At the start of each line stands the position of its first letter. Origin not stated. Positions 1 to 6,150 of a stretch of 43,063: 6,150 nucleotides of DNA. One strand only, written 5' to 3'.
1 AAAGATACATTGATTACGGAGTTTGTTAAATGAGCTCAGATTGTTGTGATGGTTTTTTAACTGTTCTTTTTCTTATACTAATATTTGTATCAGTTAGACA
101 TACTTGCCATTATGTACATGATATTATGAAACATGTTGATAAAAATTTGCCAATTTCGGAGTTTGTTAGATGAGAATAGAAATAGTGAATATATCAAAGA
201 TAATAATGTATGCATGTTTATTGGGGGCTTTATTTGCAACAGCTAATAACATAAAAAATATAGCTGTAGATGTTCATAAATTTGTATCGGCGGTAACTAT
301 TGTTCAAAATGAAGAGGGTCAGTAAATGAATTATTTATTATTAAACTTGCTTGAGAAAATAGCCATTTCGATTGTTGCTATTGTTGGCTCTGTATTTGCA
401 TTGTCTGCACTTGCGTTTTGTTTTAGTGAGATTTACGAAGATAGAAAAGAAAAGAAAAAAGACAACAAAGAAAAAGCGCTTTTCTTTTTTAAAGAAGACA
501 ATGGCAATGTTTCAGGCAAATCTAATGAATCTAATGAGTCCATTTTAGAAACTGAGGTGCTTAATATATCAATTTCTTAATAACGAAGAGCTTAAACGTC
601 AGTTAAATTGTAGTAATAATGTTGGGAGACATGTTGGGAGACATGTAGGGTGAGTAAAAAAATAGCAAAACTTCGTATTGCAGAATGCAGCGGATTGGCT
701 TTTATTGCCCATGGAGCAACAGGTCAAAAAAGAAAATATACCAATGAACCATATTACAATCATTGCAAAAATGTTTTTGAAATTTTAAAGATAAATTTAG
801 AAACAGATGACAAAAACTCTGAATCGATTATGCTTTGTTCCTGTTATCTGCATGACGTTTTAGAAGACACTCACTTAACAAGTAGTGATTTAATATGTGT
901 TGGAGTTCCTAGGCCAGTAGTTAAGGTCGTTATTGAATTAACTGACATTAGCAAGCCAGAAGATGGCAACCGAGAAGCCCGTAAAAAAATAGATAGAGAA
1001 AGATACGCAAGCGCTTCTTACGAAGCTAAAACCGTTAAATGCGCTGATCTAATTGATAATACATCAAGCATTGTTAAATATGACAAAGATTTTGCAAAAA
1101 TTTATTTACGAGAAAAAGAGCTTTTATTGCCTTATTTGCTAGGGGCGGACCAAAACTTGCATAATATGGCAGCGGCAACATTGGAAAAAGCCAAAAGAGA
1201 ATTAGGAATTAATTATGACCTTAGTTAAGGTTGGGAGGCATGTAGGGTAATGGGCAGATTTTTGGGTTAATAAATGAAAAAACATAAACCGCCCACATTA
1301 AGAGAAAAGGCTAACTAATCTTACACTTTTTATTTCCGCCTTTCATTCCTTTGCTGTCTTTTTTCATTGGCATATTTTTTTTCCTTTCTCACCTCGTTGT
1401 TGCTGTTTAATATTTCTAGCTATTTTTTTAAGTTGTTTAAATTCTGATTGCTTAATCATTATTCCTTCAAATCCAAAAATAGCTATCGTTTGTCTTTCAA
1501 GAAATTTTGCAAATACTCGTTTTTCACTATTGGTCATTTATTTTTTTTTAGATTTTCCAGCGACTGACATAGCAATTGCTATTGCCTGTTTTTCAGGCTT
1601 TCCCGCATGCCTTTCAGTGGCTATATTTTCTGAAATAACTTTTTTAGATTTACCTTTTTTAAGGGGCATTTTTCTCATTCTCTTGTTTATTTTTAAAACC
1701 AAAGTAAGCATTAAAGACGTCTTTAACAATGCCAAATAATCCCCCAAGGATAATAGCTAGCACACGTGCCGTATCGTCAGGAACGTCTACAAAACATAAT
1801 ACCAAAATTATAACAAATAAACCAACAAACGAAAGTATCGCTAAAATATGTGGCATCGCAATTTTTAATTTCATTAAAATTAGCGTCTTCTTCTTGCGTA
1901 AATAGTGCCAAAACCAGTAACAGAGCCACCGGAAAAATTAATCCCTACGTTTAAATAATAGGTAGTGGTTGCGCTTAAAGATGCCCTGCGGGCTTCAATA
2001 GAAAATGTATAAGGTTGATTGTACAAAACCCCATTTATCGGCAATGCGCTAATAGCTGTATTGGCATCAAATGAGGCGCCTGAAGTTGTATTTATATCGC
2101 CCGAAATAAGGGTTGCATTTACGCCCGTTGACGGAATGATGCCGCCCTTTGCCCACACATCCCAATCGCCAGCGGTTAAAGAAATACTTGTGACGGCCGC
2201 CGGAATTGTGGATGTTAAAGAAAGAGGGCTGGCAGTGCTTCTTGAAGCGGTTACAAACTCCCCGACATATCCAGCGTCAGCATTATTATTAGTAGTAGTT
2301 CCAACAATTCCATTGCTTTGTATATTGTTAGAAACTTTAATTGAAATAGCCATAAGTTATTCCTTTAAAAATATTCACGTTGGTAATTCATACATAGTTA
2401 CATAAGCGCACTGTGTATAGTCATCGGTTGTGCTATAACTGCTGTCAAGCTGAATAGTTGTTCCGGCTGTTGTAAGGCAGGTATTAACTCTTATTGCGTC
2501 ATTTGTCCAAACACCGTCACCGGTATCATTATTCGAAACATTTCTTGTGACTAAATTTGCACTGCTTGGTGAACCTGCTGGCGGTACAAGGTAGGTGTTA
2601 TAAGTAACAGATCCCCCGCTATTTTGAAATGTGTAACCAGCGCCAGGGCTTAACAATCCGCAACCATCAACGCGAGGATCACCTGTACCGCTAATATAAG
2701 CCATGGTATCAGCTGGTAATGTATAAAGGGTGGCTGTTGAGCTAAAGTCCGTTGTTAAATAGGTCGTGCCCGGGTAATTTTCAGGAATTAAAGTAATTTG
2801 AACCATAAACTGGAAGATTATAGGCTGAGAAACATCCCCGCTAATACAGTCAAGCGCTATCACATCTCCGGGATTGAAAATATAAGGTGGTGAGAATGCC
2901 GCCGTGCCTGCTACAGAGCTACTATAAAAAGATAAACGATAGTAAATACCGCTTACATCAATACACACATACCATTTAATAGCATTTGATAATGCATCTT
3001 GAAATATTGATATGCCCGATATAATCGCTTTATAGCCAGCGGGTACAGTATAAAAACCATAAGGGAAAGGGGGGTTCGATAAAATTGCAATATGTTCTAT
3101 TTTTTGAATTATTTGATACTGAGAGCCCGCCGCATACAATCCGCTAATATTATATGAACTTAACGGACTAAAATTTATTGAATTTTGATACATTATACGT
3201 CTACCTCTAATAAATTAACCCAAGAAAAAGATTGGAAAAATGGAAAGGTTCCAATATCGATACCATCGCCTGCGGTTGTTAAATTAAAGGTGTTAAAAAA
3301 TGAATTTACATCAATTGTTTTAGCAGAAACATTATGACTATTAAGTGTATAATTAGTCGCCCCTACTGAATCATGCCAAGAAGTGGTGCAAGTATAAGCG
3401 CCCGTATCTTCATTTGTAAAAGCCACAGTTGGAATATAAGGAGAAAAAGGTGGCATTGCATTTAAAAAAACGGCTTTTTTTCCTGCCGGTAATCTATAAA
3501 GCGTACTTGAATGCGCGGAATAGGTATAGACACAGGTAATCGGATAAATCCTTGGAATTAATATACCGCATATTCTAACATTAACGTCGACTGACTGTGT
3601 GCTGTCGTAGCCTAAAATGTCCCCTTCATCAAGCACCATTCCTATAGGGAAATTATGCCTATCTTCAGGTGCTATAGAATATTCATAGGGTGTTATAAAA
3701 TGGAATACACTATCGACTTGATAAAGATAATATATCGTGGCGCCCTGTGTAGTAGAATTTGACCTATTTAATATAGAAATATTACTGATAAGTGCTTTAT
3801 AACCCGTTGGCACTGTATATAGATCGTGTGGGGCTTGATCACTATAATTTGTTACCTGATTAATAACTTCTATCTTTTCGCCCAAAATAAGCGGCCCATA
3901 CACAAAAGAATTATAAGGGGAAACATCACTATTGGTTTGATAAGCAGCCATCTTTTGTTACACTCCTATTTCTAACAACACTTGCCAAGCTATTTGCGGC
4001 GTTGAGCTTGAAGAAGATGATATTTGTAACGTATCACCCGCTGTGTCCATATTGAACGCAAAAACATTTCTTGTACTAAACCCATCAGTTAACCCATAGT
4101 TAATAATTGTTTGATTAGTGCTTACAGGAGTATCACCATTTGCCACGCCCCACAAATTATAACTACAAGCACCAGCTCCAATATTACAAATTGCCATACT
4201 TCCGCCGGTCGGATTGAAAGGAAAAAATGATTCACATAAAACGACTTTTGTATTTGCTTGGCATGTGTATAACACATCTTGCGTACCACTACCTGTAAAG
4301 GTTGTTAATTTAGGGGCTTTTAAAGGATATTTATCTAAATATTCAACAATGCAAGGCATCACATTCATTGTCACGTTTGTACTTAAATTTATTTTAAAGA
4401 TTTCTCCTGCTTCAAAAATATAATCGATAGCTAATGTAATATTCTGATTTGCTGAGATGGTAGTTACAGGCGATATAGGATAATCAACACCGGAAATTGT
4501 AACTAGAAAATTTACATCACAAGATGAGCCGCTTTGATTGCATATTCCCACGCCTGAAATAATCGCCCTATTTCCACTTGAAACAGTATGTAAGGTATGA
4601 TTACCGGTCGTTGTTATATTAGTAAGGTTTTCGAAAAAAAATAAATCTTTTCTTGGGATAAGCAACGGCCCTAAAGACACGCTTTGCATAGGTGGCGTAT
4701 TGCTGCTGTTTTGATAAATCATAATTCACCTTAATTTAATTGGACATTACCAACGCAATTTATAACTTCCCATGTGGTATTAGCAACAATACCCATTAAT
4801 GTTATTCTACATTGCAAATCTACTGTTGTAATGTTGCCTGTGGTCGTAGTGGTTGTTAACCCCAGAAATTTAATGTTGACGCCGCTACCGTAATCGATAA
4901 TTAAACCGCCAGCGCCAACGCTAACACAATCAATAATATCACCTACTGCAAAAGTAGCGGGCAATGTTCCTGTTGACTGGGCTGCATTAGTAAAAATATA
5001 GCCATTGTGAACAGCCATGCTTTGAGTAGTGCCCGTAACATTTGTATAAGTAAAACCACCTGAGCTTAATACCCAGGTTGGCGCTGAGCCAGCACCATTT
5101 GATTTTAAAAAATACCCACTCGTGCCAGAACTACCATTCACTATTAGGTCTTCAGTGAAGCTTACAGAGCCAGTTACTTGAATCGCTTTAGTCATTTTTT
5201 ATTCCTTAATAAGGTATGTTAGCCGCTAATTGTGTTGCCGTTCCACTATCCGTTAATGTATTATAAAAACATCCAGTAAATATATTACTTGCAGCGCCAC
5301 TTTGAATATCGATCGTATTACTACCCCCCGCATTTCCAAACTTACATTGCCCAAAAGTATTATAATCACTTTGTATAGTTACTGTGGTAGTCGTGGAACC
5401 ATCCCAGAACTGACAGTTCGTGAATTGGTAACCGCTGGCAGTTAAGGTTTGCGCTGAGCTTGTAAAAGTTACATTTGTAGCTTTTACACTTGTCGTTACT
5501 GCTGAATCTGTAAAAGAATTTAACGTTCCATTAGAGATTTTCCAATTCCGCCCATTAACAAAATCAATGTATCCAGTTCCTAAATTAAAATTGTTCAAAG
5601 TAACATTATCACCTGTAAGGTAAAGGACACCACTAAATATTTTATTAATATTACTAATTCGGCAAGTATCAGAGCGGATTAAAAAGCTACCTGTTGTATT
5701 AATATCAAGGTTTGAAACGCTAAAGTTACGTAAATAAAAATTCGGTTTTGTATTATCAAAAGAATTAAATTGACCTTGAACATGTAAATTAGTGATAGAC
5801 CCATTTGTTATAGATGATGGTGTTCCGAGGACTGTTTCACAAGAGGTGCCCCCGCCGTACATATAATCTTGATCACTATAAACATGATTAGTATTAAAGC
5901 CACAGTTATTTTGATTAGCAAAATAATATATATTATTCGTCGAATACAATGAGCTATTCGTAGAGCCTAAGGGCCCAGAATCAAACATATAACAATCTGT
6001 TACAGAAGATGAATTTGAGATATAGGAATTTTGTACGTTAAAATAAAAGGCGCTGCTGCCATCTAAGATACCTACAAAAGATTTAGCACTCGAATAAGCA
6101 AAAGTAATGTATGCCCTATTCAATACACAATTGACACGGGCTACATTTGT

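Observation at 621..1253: Small alarmone hydrolase gene packaged as a repeat-flanked cassette at the end of the lysis operon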

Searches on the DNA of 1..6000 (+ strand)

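Call 7: search_dna_similar(query=window:1-6000:+, collection=phages, mode=distant, max_rows=20)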
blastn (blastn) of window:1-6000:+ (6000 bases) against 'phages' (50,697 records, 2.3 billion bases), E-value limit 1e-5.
No match.

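Call 60: search_rna_families(source=window, start=1, end=2500, threshold=evalue, max_evalue=1)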
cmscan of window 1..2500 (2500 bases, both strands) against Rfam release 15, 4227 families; matches with E-value up to 1: 0.
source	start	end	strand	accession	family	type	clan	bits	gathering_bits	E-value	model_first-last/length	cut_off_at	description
